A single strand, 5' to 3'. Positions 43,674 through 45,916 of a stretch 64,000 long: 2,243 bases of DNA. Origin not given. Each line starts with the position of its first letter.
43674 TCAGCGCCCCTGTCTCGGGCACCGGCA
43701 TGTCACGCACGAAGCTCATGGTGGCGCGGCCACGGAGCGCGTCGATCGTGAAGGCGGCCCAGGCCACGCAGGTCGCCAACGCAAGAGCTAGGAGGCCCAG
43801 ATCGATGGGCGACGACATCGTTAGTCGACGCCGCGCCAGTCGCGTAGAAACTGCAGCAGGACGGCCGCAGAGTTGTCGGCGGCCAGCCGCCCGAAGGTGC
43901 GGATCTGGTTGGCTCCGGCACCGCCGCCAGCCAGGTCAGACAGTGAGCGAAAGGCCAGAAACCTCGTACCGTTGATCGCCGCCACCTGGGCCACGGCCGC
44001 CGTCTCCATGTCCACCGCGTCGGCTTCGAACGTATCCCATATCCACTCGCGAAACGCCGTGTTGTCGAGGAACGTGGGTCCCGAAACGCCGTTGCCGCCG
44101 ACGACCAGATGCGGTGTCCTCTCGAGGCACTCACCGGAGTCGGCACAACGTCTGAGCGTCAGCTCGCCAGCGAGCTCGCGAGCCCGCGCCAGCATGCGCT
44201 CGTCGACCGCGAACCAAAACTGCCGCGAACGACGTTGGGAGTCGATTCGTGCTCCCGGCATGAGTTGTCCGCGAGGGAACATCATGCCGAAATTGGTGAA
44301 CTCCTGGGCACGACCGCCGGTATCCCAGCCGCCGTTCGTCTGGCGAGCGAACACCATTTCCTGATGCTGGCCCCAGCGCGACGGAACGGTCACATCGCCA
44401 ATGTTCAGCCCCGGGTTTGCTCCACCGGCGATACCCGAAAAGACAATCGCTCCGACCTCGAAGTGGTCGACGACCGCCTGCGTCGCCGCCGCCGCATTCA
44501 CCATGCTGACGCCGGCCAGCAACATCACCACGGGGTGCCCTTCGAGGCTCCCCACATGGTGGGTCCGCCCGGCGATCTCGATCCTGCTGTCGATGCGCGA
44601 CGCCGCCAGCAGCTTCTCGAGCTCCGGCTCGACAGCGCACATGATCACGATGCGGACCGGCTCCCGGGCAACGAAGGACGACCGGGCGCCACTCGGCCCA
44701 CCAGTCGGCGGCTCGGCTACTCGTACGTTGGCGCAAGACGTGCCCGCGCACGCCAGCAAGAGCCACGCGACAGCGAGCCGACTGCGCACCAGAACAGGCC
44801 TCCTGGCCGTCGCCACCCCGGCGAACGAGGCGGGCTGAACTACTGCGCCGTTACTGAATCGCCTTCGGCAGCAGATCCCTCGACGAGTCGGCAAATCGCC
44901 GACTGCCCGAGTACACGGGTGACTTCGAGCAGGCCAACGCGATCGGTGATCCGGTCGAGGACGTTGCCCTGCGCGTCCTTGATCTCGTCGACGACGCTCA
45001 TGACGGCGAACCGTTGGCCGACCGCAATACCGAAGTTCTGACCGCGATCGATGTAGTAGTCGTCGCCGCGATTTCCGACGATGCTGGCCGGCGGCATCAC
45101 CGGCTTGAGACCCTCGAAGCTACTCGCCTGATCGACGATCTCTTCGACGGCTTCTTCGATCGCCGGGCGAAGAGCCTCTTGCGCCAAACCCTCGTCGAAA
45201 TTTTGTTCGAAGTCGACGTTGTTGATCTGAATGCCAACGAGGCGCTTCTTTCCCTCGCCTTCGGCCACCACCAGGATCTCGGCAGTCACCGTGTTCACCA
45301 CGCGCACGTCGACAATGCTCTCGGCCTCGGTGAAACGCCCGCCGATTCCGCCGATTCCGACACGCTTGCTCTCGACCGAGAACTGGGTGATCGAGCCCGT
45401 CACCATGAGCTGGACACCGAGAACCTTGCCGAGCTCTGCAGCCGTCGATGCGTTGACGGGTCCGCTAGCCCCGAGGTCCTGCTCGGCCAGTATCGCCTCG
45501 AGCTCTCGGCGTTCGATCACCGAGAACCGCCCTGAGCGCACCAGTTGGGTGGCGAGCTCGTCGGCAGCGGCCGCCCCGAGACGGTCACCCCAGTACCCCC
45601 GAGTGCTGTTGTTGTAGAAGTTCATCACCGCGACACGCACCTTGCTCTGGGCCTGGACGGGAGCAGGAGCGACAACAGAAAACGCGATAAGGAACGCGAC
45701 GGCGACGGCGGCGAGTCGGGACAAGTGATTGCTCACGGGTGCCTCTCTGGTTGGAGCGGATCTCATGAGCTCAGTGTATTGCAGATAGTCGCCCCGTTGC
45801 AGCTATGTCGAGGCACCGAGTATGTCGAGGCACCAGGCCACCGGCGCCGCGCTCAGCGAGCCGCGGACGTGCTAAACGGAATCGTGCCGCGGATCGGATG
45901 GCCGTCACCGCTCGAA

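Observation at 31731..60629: Three nonsense codons (2 TAG, 1 TAA) in otherwise intact genes within 64 kb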

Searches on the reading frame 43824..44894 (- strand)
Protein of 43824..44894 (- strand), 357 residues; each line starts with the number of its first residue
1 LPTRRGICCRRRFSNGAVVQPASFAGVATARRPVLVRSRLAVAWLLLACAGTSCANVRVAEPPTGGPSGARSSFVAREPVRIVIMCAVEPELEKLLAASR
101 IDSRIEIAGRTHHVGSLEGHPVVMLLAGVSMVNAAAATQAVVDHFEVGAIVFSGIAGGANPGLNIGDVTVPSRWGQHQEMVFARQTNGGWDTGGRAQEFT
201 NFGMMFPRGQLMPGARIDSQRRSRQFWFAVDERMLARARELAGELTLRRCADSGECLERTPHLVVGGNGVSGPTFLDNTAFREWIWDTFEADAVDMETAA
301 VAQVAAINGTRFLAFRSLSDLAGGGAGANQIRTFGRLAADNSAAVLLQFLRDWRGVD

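Call 36: search_protein_families(library=pfam, proteins=[window:43824-44894:-], max_evalue=0.001)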
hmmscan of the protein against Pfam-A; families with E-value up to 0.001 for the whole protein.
window:43824-44894:- (357 aa): 2 families
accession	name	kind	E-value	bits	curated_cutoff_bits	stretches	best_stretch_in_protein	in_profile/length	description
PF01048.26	PNP_UDP_1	-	1.1e-41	143.2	25.1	1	81-351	1-233/233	Phosphorylase superfamily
PF06516.17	NUP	-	0.0002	21.1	27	1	80-248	2-166/313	Purine nucleoside permease (NUP)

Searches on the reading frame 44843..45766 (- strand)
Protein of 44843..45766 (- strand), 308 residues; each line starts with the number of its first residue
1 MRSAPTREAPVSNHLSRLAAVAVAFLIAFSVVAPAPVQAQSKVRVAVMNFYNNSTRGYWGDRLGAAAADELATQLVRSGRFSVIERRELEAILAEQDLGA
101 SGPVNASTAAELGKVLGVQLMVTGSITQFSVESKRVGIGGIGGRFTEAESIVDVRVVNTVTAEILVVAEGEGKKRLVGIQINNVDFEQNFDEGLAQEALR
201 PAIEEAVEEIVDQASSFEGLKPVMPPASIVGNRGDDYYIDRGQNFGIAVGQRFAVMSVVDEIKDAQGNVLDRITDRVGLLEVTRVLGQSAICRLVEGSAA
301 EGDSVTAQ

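Call 36: search_protein_families(library=pfam, proteins=[window:44843-45766:-], max_evalue=0.001)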
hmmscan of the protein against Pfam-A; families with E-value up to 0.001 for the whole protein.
window:44843-45766:- (308 aa): 4 families
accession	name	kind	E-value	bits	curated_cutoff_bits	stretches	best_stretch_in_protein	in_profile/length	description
PF03783.19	CsgG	-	2.1e-34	119.1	20.8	1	38-214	5-201/210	Curli production assembly/transport component CsgG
PF13036.11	LpoB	-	9e-07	29.3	22.3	1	65-129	48-113/147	Peptidoglycan-synthase activator LpoB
PF16539.10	FlgT_M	-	0.00014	22.5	31.2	1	62-135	32-106/158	Flagellar assembly protein T, middle domain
PF16538.11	FlgT_C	-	0.00052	20.9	27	0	236-299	3-65/77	Flagellar assembly protein T, C-terminal domain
